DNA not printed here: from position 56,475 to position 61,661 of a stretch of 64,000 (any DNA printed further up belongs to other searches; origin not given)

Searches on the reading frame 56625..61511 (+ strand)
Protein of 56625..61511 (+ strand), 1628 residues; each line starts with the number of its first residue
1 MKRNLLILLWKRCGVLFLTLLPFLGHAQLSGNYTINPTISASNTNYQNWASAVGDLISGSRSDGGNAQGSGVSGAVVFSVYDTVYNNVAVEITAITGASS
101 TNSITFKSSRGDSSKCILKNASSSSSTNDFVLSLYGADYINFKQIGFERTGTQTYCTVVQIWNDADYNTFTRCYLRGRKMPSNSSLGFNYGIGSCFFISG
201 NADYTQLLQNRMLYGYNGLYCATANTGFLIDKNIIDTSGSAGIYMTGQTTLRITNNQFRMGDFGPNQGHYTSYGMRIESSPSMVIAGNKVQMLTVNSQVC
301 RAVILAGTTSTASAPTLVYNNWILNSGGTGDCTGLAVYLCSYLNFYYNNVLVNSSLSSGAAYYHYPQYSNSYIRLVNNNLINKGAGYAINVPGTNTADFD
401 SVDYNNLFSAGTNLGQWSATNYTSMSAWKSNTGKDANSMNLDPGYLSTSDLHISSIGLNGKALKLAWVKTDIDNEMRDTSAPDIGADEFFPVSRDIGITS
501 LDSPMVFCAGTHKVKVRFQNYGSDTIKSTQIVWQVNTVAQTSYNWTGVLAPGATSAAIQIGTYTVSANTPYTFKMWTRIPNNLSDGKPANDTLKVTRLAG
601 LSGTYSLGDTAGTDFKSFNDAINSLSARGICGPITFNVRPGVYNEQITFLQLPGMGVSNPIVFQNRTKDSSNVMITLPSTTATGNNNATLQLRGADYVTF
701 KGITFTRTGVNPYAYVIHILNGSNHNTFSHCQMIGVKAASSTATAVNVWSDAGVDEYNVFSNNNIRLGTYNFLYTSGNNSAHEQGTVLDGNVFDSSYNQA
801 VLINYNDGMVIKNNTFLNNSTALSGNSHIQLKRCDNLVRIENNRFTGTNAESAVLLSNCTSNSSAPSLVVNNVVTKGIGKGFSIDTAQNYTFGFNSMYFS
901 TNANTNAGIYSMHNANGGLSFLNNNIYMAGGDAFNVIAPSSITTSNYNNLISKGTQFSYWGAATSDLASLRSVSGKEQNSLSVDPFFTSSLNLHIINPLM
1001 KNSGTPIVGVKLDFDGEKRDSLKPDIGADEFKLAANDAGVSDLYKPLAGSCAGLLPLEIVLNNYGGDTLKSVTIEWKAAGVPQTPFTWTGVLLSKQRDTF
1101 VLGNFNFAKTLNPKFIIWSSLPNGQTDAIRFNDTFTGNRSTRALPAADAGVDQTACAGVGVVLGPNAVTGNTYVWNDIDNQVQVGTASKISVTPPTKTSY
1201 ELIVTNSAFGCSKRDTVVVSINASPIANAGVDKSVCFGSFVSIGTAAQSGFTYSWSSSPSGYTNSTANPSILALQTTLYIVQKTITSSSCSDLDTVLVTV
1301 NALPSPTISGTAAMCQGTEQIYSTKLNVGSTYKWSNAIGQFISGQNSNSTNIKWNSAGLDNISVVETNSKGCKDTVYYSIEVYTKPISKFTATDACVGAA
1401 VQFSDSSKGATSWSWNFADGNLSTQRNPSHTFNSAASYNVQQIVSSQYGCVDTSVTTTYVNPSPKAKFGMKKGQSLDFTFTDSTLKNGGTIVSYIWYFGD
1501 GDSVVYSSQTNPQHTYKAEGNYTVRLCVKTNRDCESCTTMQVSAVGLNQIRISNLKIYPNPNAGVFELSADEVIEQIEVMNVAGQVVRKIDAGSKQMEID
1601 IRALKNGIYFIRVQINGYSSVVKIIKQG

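Call 15: search_protein_families(library=pfam, proteins=[window:56625-61511:+], max_evalue=0.001)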
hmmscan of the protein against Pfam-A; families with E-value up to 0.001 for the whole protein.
window:56625-61511:+ (1628 aa): 4 families
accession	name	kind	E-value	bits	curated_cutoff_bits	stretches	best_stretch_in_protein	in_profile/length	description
PF18911.6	PKD_4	-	1.4e-25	89.6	27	2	1470-1540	14-80/85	PKD domain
PF00801.26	PKD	-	6.5e-19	68.1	23.5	2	1470-1538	11-75/80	PKD domain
PF18962.6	Por_Secre_tail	-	2e-12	47.7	27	1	1557-1625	1-74/75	Secretion system C-terminal sorting domain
PF13229.12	Beta_helix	-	0.00018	21.6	25.9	1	717-895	3-156/158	Right handed beta helix region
